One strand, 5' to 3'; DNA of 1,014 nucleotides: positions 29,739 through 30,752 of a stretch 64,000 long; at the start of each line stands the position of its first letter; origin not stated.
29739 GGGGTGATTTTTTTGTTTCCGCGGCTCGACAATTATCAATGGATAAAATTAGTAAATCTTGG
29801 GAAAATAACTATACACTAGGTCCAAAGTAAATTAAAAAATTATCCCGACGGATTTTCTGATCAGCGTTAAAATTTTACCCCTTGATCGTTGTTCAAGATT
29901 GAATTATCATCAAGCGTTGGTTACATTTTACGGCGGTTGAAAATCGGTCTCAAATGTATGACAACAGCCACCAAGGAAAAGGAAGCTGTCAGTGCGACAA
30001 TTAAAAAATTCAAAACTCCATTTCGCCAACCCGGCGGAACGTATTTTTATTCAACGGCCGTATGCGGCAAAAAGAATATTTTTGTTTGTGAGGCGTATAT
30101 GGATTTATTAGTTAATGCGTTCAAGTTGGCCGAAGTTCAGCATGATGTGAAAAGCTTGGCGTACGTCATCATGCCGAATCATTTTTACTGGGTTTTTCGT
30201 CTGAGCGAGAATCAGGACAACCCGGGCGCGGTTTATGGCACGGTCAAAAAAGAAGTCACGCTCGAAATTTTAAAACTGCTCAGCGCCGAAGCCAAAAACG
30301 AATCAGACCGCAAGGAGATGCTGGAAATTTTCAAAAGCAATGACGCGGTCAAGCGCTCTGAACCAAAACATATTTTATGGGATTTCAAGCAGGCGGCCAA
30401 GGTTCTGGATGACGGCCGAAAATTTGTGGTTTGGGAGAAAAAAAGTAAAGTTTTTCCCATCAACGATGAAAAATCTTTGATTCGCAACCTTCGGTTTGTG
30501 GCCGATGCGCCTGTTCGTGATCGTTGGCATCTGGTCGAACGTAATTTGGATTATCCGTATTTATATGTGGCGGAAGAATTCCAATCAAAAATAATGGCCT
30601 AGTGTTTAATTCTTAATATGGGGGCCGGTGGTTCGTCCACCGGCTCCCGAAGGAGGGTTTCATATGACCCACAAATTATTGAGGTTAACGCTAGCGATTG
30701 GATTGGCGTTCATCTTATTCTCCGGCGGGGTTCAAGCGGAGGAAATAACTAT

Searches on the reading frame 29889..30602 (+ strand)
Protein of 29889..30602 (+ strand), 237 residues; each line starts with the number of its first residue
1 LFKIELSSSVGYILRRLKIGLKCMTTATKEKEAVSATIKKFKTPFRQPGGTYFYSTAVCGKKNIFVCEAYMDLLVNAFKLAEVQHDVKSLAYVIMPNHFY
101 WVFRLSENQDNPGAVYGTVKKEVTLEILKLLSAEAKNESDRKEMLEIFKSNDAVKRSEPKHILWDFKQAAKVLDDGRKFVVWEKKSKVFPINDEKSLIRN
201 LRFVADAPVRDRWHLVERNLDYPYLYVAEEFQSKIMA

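Call 12: search_protein_families(library=pfam, proteins=[window:29889-30602:+], max_evalue=0.01)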
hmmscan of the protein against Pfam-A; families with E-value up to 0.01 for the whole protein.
window:29889-30602:+ (237 aa): 0 families

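Call 43: search_protein_families(library=pfam, proteins=[window:29958-30602:+], max_evalue=10)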
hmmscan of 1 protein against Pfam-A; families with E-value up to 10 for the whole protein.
window:29958-30602:+ (214 aa): 0 families
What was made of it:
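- The score is below the curated cutoff (71.6 against 80 bits) and there is no Pfam Y1_Tnp hit (call 43).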

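Call 44: search_protein_families(library=ncbifam, proteins=[window:29958-30602:+], max_evalue=10)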
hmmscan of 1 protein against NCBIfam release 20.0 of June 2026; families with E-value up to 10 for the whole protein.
window:29958-30602:+ (214 aa): 2 families
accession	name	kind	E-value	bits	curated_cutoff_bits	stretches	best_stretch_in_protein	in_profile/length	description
NF047646.1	REP_Tyr_transpos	equivalog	6.1e-20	71.6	80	1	22-201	5-145/146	REP-associated tyrosine transposase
NF051474.1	APH_3p_Ia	exception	0.062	12.3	625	1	14-87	83-154/271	aminoglycoside O-phosphotransferase APH(3')-Ia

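Call 45: search_solved_structures(query=window:29958-30602:+, max_evalue=10, show_alignments=2)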
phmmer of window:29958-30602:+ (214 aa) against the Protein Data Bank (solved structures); distinct sequences matched with E-value up to 10: 1.
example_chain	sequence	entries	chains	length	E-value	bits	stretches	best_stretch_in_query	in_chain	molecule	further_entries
4er8_A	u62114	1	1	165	0.027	17.4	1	25-101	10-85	TnpArep for protein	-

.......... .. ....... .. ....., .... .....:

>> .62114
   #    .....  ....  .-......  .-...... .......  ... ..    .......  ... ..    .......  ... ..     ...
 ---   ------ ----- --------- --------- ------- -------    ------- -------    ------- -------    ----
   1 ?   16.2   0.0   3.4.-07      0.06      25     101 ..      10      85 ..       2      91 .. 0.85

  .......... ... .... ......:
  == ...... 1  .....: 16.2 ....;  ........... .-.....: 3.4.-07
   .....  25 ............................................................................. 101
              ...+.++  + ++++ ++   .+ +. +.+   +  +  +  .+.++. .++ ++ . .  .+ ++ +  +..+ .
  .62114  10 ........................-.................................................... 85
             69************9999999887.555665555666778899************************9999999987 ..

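Call 46: find_homologous_proteins(query=window:29958-30602:+, max_evalue=0.001)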
Query window:29958-30602:+ (214 aa): 17 proteins with E <= 0.001 among 136 candidates.
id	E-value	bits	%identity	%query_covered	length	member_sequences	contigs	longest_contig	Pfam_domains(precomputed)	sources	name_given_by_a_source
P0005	3.3e-109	381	78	99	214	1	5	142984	-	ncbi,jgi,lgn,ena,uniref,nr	ncbi:hypothetical protein COT97_04315 [Candidatus Falkowbacteria bacterium CG10_big_fil_rev_8_21_14_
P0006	1.1e-107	376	78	92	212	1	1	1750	-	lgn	-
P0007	2.8e-104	365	100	78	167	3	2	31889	-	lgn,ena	-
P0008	5.8e-76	273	60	90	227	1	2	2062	-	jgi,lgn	-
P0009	3.5e-73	264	55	100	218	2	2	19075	-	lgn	-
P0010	1.4e-72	262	62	90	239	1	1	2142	-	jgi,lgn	jgi:REP element-mobilizing transposase RayT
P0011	2.4e-72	261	59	91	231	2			-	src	-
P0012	4.4e-72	260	59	92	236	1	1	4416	-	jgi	jgi:hypothetical protein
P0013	1.1e-70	256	55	100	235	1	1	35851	-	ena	-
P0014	9.3e-69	249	52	99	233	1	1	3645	-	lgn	-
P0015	9.4e-68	246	52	99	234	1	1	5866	-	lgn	-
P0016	7.8e-67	243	58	89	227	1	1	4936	-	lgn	-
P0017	1.8e-63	232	49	99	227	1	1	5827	-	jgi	jgi:REP element-mobilizing transposase RayT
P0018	5.4e-62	227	49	99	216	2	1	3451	-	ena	-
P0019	1.4e-58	216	58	76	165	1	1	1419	-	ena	-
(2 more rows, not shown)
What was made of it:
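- JGI names two homologues 'REP element-mobilizing transposase RayT' (call 46).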

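Call 47: find_encoding_contigs(protein=P0005, flank=10000, max_places=2)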
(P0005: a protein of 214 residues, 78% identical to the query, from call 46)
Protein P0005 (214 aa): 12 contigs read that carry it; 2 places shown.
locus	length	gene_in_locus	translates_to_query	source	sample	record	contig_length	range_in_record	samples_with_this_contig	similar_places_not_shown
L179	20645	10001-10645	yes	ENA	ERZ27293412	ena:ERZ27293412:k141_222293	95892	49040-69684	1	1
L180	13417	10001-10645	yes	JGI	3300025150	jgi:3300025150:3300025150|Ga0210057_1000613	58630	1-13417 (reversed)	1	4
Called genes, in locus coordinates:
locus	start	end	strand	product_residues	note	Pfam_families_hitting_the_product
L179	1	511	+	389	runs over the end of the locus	PF20706:GT4-conflict (faint), PF13439:Glyco_transf_4, PF13579:Glyco_trans_4_4, PF00534:Glycos_transf_1, PF13692:Glyco_trans_1_4, PF13524:Glyco_trans_1_2 (weak)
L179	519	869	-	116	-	PF12728:HTH_17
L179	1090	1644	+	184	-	PF07638:Sigma70_ECF (weak), PF04542:Sigma70_r2, PF08281:Sigma70_r4_2, PF04545:Sigma70_r4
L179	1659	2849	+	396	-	PF18915:DUF5667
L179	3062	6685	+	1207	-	-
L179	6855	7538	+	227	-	PF13181:TPR_8 (weak), PF00515:TPR_1 (weak)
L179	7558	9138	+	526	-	-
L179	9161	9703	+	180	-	-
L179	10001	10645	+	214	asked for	-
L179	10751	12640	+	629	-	PF00932:LTD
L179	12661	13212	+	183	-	-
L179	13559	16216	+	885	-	-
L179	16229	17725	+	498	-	-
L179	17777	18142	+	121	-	PF05635:23S_rRNA_IVP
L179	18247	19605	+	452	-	-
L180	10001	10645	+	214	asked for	-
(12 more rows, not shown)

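Call 48: find_encoding_contigs(protein=P0013, flank=10000, max_places=2)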
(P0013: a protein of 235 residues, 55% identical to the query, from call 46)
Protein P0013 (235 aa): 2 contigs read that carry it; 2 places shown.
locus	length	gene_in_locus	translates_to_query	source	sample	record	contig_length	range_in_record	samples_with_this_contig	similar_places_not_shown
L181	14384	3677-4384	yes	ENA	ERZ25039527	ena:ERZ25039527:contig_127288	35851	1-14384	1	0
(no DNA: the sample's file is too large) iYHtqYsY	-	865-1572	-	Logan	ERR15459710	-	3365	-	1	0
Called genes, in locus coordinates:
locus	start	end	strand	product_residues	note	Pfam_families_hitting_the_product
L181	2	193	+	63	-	?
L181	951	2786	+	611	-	PF13230:GATase_4 (weak), PF13522:GATase_6, PF13537:GATase_7, PF01380:SIS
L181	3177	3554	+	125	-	PF05635:23S_rRNA_IVP, PF22296:bAvd (weak)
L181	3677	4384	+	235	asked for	-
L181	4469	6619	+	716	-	PF00932:LTD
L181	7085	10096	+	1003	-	-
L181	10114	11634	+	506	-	-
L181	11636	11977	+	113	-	-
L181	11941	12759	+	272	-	-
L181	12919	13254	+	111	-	-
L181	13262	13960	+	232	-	PF26593:TraC-like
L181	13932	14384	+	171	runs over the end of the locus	-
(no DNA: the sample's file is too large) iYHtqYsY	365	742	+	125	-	PF05635:23S_rRNA_IVP, PF22296:bAvd (weak)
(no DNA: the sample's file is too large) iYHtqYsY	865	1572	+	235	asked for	-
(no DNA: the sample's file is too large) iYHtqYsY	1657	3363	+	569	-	?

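Call 49: find_encoding_contigs(protein=P0009, flank=10000, max_places=2)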
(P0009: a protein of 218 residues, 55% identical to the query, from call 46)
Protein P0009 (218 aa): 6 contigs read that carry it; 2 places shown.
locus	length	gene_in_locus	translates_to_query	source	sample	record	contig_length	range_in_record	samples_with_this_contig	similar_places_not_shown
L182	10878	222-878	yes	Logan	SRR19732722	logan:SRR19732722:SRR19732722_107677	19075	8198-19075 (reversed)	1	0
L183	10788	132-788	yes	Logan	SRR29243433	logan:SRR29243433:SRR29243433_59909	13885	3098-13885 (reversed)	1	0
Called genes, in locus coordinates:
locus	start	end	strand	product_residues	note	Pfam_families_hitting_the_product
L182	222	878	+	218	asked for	-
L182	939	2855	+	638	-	PF00932:LTD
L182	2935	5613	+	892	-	-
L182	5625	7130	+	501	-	-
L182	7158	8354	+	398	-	-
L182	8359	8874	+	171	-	PF12666:PrgI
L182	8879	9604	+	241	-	PF26593:TraC-like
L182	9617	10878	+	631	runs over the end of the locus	PF01935:DUF87, PF12846:AAA_10, PF19044:P-loop_TraG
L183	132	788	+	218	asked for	-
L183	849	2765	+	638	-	PF00932:LTD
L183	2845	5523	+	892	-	-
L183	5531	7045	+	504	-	-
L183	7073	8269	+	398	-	-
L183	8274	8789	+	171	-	PF12666:PrgI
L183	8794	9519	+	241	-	PF26593:TraC-like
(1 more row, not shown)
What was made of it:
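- It is single-copy with conserved synteny, as domesticated RAYTs are (calls 47-49).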

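Call 64: search_solved_structures(query=A2, max_evalue=1, show_alignments=2)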
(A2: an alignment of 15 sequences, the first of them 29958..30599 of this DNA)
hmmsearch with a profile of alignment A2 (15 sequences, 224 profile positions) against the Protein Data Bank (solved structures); distinct sequences matched with E-value up to 1: 1.
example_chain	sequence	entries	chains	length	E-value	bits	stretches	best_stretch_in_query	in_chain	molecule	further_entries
4er8_A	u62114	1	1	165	1e-06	31.5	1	34-113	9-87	TnpArep for protein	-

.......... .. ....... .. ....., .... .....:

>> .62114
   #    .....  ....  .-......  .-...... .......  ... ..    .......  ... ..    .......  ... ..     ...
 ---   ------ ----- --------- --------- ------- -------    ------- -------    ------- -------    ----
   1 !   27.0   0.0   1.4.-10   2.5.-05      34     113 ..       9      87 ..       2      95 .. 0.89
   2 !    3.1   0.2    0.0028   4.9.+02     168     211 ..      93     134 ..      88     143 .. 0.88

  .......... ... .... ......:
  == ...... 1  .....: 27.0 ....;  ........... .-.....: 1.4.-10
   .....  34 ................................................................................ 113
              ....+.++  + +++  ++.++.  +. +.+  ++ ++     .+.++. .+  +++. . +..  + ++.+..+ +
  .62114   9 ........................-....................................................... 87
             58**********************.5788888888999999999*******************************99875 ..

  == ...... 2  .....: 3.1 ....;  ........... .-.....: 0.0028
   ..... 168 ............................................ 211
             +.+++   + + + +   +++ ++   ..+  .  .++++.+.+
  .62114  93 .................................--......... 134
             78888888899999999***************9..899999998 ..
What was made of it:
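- The ORF is a real RAYT homologue (NCBIfam NF047646 E = 6e-20; 4ER8 profile E = 1e-6; calls 44, 64).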
